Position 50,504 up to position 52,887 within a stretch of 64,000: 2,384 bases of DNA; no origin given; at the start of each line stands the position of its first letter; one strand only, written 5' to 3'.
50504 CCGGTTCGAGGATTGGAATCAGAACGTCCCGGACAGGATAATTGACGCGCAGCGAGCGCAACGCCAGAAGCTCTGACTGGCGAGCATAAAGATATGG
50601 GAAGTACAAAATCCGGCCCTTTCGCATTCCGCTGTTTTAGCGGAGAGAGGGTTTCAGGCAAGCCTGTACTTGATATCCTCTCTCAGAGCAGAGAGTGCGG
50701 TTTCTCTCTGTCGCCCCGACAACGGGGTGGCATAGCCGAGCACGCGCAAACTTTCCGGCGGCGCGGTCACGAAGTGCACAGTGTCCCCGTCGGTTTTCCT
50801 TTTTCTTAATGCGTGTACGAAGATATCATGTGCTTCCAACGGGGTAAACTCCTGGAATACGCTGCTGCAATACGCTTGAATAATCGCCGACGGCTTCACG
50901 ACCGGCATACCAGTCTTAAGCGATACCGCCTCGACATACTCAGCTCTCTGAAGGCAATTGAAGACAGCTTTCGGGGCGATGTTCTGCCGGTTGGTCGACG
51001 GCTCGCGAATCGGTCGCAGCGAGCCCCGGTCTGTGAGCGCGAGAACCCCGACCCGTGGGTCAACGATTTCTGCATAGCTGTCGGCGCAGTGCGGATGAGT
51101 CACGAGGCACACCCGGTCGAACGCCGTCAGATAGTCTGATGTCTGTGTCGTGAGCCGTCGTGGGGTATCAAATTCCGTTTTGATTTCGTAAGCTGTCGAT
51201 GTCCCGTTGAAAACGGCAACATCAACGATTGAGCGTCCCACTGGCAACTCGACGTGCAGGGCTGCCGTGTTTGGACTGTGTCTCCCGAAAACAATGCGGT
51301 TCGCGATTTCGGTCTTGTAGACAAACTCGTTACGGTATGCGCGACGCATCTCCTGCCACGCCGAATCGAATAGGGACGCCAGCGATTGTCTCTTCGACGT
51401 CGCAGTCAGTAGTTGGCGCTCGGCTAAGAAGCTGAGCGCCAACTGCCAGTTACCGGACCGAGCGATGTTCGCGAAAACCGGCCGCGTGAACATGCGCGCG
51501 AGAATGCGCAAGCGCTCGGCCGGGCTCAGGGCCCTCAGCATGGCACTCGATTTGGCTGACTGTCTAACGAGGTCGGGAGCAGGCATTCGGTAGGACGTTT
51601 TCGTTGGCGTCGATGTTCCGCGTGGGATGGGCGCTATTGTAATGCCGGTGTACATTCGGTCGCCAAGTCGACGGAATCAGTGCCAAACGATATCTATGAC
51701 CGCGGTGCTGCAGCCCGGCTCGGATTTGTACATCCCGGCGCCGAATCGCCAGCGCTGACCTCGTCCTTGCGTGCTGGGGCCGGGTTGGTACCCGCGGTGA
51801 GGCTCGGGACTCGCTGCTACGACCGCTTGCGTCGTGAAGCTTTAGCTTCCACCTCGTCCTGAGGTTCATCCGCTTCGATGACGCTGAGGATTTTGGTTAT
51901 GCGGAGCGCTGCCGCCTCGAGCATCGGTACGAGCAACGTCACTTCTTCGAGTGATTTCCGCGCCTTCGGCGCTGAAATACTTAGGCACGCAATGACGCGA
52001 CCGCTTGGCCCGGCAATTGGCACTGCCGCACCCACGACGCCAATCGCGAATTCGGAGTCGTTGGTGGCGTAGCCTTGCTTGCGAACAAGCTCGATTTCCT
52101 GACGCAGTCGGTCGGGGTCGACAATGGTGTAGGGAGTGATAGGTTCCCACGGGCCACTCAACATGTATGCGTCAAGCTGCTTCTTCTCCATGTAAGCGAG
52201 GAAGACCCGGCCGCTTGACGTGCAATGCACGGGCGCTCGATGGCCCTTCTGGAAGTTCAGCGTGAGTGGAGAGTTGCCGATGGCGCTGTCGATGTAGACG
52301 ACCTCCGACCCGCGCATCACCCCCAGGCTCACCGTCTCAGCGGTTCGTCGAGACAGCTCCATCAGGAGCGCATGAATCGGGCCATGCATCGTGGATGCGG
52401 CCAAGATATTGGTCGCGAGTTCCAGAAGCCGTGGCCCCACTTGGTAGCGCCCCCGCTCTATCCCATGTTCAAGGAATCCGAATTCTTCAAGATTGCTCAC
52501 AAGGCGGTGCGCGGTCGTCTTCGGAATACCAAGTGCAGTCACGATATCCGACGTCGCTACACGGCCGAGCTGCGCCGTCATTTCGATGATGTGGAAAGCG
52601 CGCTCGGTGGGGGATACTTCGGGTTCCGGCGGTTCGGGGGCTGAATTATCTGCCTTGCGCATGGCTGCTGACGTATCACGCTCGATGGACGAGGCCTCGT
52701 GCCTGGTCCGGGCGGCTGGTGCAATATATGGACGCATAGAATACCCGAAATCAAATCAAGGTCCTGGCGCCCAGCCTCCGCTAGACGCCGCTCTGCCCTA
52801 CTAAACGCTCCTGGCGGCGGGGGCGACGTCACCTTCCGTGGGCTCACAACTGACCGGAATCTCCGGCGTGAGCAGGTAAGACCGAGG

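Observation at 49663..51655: sce7726-like PD-(D/E)xK protein + sce7725/T4-beta-protein-like gene: candidate undescribed defence operon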

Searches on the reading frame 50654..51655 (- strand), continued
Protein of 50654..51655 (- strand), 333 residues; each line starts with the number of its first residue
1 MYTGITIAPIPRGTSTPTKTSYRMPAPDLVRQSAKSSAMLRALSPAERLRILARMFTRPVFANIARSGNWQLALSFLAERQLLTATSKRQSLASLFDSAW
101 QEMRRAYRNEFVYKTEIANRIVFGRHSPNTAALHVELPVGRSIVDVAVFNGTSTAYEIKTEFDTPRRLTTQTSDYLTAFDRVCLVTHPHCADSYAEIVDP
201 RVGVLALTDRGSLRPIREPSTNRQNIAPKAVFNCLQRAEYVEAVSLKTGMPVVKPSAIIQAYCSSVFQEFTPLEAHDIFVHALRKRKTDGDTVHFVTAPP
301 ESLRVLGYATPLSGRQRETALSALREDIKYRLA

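Call 83: search_solved_structures(query=A4, max_evalue=1)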
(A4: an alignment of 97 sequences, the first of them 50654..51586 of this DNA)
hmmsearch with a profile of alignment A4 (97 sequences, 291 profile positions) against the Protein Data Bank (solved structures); distinct sequences matched with E-value up to 1: 1.
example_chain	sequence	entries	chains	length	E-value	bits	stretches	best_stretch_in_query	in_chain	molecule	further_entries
2ysk_A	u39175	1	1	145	0.58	12.8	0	233-287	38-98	Hypothetical protein TTHA1432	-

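Call 91: search_protein_families(library=pfam, proteins=[L175:3943-5082:-, L175:3270-4031:+, L176:5971-6873:+, L176:6880-7812:+, L176:7814-8839:+], max_evalue=0.01)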
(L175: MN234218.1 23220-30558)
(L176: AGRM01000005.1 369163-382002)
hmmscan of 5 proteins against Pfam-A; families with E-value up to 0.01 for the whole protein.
L175:3943-5082:- (379 aa): 1 family
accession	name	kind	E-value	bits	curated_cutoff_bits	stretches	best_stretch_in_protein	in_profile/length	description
PF14350.11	Beta_protein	-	5.4e-37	128.5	27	1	25-369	1-338/342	Beta protein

L175:3270-4031:+ (253 aa): 0 families

L176:5971-6873:+ (300 aa): 0 families

L176:6880-7812:+ (310 aa): 0 families

L176:7814-8839:+ (341 aa): 2 families
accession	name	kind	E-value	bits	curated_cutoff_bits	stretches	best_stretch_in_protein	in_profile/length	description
PF08808.17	RES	-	1.1e-17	65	23.2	1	170-317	14-140/157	RES domain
PF18870.6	HEPN_RES_NTD1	-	6.1e-05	23.8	27.4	1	28-137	6-128/131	HEPN/RES N-terminal domain 1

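Call 92: search_protein_families(library=ncbifam, proteins=[L175:3943-5082:-, L175:3270-4031:+, L176:5971-6873:+, L176:6880-7812:+, L176:7814-8839:+], max_evalue=0.01)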
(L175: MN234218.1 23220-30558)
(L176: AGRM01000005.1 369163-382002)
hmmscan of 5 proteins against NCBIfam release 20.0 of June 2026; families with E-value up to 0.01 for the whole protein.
L175:3943-5082:- (379 aa): 0 families

L175:3270-4031:+ (253 aa): 1 family
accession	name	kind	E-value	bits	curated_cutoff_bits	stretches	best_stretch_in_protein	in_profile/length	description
NF033832.1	sce7726_fam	subfamily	7.8e-43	146.5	70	1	44-226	1-182/184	sce7726 family protein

L176:5971-6873:+ (300 aa): 1 family
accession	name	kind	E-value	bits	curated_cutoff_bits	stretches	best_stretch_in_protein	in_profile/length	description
NF033832.1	sce7726_fam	subfamily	1.1e-51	175.4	70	1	73-252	1-183/184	sce7726 family protein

L176:6880-7812:+ (310 aa): 1 family
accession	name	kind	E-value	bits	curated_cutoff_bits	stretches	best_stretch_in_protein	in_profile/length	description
NF033831.1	sce7725_fam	subfamily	2.8e-107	359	60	1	2-306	1-311/312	sce7725 family protein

L176:7814-8839:+ (341 aa): 0 families

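Call 93: search_protein_representatives(alignment_id=A4)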
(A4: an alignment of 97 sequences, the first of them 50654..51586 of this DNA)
Query: 97 sequences, 291 profile positions. Proteins with E-value up to 0.001 (for the whole library): 3753; up to 1e-10: 1442; up to 1e-30: 804. The best 150 are listed.
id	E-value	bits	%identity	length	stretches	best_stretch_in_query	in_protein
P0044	5.6e-124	429.8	-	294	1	3-290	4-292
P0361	5.2e-105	367.5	-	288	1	4-287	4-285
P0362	3.2e-103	361.7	-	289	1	11-286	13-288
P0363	5.9e-102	357.5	-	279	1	14-290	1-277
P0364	9.6e-101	353.5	-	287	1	8-288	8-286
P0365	3.7e-93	328.6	-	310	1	7-288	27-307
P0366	1.1e-84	300.8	-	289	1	5-283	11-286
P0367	1.1e-83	297.6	-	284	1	9-287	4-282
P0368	1.2e-82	294.2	-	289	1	3-285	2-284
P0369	6.5e-82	291.7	-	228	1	57-282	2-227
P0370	3.7e-78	279.4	-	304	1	8-223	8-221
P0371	7.2e-77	275.2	-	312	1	6-288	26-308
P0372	3.4e-75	269.7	-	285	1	8-287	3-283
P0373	3.5e-73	263.1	-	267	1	23-287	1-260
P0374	7.2e-73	262.0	-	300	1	6-286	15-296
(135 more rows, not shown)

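Call 94: search_protein_families(library=phrogs, proteins=[window:50654-51586:-], max_evalue=0.01)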
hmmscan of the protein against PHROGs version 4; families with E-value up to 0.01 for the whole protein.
window:50654-51586:- (310 aa): 1 family
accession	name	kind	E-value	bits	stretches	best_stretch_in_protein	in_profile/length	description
phrog_984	-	unknown function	1.2e-19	72.1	1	91-264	11-212/230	-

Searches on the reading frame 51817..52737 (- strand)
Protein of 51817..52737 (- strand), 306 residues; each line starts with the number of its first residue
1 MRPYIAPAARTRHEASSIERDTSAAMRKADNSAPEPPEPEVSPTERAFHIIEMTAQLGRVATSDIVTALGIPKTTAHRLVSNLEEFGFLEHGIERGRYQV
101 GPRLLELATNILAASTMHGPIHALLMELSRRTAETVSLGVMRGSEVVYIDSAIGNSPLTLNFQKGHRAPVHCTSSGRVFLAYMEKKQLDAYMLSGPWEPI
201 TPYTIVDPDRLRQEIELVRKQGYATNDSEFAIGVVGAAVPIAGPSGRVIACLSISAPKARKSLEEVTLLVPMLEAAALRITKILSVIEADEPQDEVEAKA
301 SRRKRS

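Call 3: search_protein_families(library=pfam, proteins=[window:51817-52737:-], max_evalue=0.01)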
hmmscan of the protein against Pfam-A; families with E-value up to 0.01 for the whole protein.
window:51817-52737:- (306 aa): 5 families
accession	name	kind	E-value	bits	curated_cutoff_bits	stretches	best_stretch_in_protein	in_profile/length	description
PF01614.24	IclR_C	-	4.6e-37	127.7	24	1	122-281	14-173/174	Bacterial transcriptional regulator IclR C-terminal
PF09339.16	HTH_IclR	-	2.7e-09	37.1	22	1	45-90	3-49/52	IclR helix-turn-helix domain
PF12802.13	MarR_2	-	0.00061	20.3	27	1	47-91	7-52/61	MarR family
PF25213.1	HVO_A0261_N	-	0.0036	17.6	35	0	58-100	23-63/86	HVO_A0261 N-terminal domain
PF01978.25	TrmB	-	0.0059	16.9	25.6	0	57-91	20-54/68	Sugar-specific transcriptional regulator TrmB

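Call 4: search_protein_families(library=ncbifam, proteins=[window:51817-52737:-], max_evalue=0.01)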
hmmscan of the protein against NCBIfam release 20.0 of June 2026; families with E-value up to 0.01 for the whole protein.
window:51817-52737:- (306 aa): 9 families
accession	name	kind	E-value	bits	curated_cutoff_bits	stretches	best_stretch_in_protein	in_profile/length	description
TIGR02431.1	pcaR_pcaU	subfamily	3.9e-47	160.7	284.75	1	49-284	13-248/248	beta-ketoadipate pathway transcriptional regulators, PcaR/PcaU/PobR family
NF045644.1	TransRegBhcR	equivalog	2.1e-39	135.4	350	1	40-284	21-265/267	HTH-type transcriptional regulator BhcR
NF011671.1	PRK15090.1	equivalog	9.5e-36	123.3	275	1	40-283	9-252/256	DNA-binding transcriptional regulator KdgR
NF008601.2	PRK11569.1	equivalog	3.5e-27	95.2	380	1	32-283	17-271/276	glyoxylate bypass operon transcriptional repressor IclR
NF007548.0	PRK10163.1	equivalog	2e-19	69.8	406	1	45-262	25-243/271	HTH-type transcriptional repressor AllR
NF007339.0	PRK09834.1-1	equivalog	2.8e-16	59.6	299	1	27-266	5-247/271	DNA-binding transcriptional regulator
NF007341.0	PRK09834.1-3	equivalog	1.4e-12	47.3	269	1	56-294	24-268/274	DNA-binding transcriptional regulator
NF007342.0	PRK09834.1-4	equivalog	5.9e-10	38.6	251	1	41-271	11-243/263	DNA-binding transcriptional regulator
TIGR01884.1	cas_HTH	subfamily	0.00049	19.6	60.2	1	29-97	126-194/202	CRISPR-associated CARF protein Csa3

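Call 5: search_protein_families(library=padloc, proteins=[window:51817-52737:-], max_evalue=0.01)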
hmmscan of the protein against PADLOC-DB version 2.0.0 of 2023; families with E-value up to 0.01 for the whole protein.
window:51817-52737:- (306 aa): 6 families
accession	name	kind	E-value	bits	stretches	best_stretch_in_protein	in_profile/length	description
PDLC01858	CARF3--CARF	-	8.5e-05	20.5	1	45-98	144-195/204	-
PDLC03963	SoFic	-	0.00026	18.5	1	40-108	291-358/361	-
PDLC01268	CasR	-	0.0018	16.3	1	44-99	123-175/179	"CAS-I,CAS-II,CAS-III,CAS-IV,CAS-V,CAS-VI; associated_signaling"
PDLC01857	CARF3--CARF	-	0.0019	15.8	1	58-112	142-197/201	-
PDLC01434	CasR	-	0.0048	14.8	1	43-97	126-178/191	"CAS-I,CAS-II,CAS-III,CAS-IV,CAS-V,CAS-VI; associated_signaling"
PDLC01879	CARF3--CARF_TM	-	0.0056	14.3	0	44-103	155-208/222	-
